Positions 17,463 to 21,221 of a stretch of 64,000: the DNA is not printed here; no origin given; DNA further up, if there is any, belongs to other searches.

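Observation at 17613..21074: Relaxase with an uncertain start and an ~800-aa C-terminal region of unknown function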

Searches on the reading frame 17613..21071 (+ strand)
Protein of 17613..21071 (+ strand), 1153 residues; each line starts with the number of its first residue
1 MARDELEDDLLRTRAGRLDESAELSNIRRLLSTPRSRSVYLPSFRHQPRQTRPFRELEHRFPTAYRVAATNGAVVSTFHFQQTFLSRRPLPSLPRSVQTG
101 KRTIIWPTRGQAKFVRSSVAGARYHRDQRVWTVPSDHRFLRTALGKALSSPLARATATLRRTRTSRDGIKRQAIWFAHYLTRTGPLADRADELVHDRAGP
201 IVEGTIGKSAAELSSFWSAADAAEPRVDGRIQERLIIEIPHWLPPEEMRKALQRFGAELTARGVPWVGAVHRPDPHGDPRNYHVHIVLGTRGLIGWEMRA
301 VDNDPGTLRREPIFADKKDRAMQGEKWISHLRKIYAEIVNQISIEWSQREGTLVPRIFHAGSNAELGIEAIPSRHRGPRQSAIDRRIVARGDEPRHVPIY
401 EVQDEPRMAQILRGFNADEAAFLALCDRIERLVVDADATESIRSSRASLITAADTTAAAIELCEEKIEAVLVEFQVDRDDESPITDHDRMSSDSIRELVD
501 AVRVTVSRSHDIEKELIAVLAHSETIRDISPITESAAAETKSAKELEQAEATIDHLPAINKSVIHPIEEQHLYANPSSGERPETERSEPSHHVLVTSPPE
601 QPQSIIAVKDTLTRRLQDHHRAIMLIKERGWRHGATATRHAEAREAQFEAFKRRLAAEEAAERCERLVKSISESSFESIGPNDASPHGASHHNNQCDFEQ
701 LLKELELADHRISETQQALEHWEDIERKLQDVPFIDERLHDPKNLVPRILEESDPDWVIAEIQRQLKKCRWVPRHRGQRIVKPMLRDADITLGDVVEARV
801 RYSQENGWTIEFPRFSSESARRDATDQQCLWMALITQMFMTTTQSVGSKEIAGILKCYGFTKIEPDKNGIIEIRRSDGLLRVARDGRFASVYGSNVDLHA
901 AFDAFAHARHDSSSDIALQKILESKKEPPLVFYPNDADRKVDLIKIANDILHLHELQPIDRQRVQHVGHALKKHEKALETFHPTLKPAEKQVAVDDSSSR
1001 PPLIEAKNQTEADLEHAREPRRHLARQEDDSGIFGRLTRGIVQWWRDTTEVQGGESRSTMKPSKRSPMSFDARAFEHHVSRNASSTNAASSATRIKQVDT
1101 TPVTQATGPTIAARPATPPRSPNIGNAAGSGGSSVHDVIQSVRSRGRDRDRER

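Call 5: search_protein_families(library=pfam, proteins=[window:17613-21071:+], max_evalue=1)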
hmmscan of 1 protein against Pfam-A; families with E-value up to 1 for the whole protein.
window:17613-21071:+ (1153 aa): 2 families
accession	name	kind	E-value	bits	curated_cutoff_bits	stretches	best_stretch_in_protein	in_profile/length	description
PF03389.21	MobA_MobL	-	4.4e-09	36.9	26.7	1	208-386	45-224/224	MobA/MobL family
PF22517.1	Mcm-like_N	-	0.33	11.7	26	0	770-802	50-80/82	Mcm-like, N-terminal domain, archaea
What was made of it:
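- On MOBQ / MobA-MobL relaxases: Pfam PF03389 scores 36.9 bits against a cut-off of 26.7, over aa 208-386 (call 5).
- Closest known: MOBH TraI of the gonococcal genetic island. Different: No sequence relationship was detected here (call 5).
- Pfam MobA_MobL scores above its gathering cut-off (call 5).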

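Call 6: search_protein_families(library=ncbifam, proteins=[window:17613-21071:+], max_evalue=1)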
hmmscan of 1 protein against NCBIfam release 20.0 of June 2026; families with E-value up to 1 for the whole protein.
window:17613-21071:+ (1153 aa): 2 families
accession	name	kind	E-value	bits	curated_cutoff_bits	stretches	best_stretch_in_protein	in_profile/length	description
TIGR02768.1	TraA_Ti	equivalog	5.3e-13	48.2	590.45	1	209-393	62-234/751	Ti-type conjugative transfer relaxase TraA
NF041496.1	MobQ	equivalog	1.7e-11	44.2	200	1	208-341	61-178/197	MobQ family relaxase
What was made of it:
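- On MOBQ / MobA-MobL relaxases: 44.2 bits against a cut-off of 200 (call 6).
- On Ti-type TraA relaxase-helicase (TIGR02768): 48.2 bits against a cut-off of 590, with the core only matched (call 6).
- Closest known: Ti-type TraA relaxase-helicases. Different: The TIGR02768 score is 48 bits against a cut-off of 590 (call 6).
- NCBIfam TraA_Ti gives a partial hit, but only over the relaxase core (profile positions 62-234 of 751; call 6). TraA_Ti scores 48 bits against a cut-off of 590 (call 6).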

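Call 9: find_homologous_proteins(query=window:17613-21071:+)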
Query window:17613-21071:+ (1153 aa): 10 proteins with E <= 0.001 among 8000 candidates.
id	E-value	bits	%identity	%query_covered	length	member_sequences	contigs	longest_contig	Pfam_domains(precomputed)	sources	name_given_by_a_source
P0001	0.0e+0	2592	100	100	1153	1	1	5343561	PF03389.22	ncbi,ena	-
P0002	0.0e+0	2114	83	99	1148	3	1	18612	PF03389.22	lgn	-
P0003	0.0e+0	2024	79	99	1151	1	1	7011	PF03389.22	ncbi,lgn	-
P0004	0.0e+0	1887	73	99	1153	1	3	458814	PF03389.22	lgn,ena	-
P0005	0.0e+0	1268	60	86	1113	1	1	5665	PF03389.22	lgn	-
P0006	0.0e+0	1268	59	86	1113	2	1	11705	PF03389.22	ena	-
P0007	2.5e-142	494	44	51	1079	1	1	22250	PF03389.22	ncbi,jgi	jgi:hypothetical protein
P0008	2.4e-71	259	34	46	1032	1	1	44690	PF03389.22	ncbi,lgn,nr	ncbi:MAG: MobA/MobL family protein [Tagaea sp.]|nr:MobA/MobL family protein [Tagaea sp.]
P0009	8.4e-10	56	30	16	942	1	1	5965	PF03389.22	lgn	-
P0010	4.2e-6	43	30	16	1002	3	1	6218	PF13538.13,PF01443.25,PF13604.13,PF13245.13,PF03389.22,PF18335.8,PF22232.3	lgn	-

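Call 34: find_encoding_contigs(protein=P0004, flank=10000, max_places=3)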
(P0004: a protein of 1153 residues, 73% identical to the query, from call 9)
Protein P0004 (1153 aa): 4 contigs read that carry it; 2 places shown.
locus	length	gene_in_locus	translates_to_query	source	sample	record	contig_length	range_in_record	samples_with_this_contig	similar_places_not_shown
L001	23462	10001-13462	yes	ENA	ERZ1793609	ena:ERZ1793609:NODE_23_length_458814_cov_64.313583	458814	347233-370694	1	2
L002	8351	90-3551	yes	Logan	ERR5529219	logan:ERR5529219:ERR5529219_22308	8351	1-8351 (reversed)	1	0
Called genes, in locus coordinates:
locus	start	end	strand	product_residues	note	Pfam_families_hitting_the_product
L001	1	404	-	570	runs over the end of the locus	PF00528:BPD_transp_1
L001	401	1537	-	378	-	PF00005:ABC_tran, PF08402:TOBE_2 (weak)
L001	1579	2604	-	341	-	PF01547:SBP_bac_1, PF13531:SBP_bac_11, PF13416:SBP_bac_8, PF13343:SBP_bac_6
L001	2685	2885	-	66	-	-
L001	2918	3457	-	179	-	PF13577:SnoaL_4, PF00866:Ring_hydroxyl_B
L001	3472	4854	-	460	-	PF00355:Rieske, PF00848:Ring_hydroxyl_A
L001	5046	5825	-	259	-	PF00392:GntR, PF07729:FCD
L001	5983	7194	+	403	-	PF01134:GIDA (faint), PF01262:AlaDh_PNT_C (faint), PF07992:Pyr_redox_2, PF13738:Pyr_redox_3 (weak), PF00070:Pyr_redox, PF14759:Reductase_C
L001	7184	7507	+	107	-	PF00111:Fer2 (weak)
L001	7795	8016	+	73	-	-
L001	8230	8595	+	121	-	-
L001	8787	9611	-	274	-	-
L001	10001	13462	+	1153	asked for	PF03389:MobA_MobL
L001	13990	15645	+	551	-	PF00239:Resolvase, PF07508:Recombinase, PF13408:Zn_ribbon_recom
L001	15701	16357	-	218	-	PF04993:TfoX_N, PF04994:TfoX_C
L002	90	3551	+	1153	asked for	PF03389:MobA_MobL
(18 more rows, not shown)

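Call 38: find_encoding_contigs(protein=P0007, flank=10000, max_places=2)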
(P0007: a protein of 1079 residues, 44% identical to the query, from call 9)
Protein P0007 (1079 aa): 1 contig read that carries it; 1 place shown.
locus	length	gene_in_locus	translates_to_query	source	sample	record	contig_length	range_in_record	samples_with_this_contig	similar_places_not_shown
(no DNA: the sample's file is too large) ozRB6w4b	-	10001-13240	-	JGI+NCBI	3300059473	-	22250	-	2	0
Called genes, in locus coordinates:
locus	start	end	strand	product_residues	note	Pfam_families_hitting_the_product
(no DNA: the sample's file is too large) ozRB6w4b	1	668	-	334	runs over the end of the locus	PF02653:BPD_transp_2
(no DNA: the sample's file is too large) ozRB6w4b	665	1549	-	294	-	PF02653:BPD_transp_2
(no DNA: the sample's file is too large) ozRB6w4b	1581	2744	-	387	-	PF13433:Peripla_BP_5, PF13458:Peripla_BP_6, PF01094:ANF_receptor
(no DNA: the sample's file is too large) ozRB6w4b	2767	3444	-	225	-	PF00392:GntR, PF07729:FCD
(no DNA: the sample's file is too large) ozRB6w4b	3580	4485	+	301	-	PF05721:PhyH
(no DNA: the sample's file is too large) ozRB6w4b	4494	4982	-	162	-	PF11158:DUF2938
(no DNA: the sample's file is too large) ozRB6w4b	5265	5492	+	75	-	-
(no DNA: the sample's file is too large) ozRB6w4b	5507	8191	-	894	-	PF02463:SMC_N (faint), PF13166:AAA_13, PF13304:AAA_21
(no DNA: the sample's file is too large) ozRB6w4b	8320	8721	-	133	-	PF01527:HTH_Tnp_1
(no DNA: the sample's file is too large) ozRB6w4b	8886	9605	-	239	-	-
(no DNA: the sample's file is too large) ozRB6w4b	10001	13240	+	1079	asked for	PF03389:MobA_MobL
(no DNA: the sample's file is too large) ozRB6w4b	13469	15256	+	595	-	PF00239:Resolvase, PF07508:Recombinase, PF13408:Zn_ribbon_recom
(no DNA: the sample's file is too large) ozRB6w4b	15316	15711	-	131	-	PF04993:TfoX_N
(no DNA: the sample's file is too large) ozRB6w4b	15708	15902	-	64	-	PF03884:YacG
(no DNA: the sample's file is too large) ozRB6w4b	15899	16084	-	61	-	?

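Call 39: find_encoding_contigs(protein=P0008, flank=10000, max_places=2)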
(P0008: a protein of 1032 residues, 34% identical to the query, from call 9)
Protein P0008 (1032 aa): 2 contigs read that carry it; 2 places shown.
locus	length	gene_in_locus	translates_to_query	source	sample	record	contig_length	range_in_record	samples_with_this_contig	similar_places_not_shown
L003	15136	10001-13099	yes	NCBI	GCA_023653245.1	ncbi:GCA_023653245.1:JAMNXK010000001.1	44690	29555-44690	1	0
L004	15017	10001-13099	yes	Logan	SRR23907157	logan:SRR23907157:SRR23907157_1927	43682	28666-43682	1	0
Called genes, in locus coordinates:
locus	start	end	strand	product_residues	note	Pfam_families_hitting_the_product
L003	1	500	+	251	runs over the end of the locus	PF00528:BPD_transp_1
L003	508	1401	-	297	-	PF00126:HTH_1, PF03466:LysR_substrate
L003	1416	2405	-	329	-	PF00005:ABC_tran, PF02463:SMC_N (weak), PF13304:AAA_21 (weak), PF08352:oligo_HPY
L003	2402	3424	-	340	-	PF00005:ABC_tran, PF08352:oligo_HPY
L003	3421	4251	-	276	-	PF12911:OppC_N, PF00528:BPD_transp_1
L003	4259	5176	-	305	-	PF00528:BPD_transp_1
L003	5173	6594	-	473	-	PF01546:Peptidase_M20, PF07687:M20_dimer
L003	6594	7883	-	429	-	PF00496:SBP_bac_5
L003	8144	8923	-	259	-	PF03328:HpcH_HpaI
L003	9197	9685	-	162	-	-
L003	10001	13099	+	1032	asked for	PF03389:MobA_MobL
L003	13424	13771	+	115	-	-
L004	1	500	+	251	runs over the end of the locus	PF00528:BPD_transp_1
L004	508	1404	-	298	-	PF00126:HTH_1, PF03466:LysR_substrate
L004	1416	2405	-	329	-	PF00005:ABC_tran, PF02463:SMC_N (weak), PF13304:AAA_21 (weak), PF08352:oligo_HPY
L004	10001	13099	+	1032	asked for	PF03389:MobA_MobL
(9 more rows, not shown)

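Call 40: find_encoding_contigs(protein=P0002, flank=10000, max_places=2)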
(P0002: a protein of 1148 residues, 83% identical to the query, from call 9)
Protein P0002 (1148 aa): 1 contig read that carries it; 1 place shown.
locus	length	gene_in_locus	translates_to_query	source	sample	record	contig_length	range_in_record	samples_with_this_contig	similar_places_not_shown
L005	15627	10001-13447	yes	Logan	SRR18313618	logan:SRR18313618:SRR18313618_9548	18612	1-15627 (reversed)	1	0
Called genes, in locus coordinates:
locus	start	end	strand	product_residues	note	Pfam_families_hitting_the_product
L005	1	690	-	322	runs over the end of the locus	PF12974:Phosphonate-bd, PF09084:NMT1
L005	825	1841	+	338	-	PF00175:NAD_binding_1 (faint), PF00111:Fer2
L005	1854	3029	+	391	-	PF01408:GFO_IDH_MocA, PF02894:GFO_IDH_MocA_C, PF22725:GFO_IDH_MocA_C3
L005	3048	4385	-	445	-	PF00355:Rieske, PF19301:LigXa_C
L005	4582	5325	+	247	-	PF00596:Aldolase_II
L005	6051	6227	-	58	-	PF01381:HTH_3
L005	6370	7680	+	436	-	-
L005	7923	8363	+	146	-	-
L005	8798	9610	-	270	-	-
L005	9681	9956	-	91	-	-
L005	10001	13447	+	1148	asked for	PF03389:MobA_MobL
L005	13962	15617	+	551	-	PF00239:Resolvase, PF07508:Recombinase, PF13408:Zn_ribbon_recom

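Call 51: search_solved_structures(query=A1, max_evalue=10)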
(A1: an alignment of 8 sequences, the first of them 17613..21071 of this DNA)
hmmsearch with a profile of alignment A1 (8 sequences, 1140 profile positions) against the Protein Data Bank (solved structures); distinct sequences matched with E-value up to 10: 7.
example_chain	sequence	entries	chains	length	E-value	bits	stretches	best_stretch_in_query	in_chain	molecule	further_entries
2ns6_A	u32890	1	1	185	2.6e-06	29.2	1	170-340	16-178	Mobilization protein A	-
7r81_I1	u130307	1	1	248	0.77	11.1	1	1001-1061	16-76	60S ribosomal protein L7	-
5nit_A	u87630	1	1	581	0.77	11.1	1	154-194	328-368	Glucose oxidase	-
5niw_A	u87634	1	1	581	0.77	11.1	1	154-194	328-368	Glucose oxidase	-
1cf3_A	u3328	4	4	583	0.77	11.1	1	154-194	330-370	PROTEIN (GLUCOSE OXIDASE) | GLUCOSE OXIDASE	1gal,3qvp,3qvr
9h7z_A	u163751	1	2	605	0.81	11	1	154-194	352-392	Glucose oxidase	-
8jpz_A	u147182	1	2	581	0.93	10.8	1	154-194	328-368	Glucose oxidase (Fragment)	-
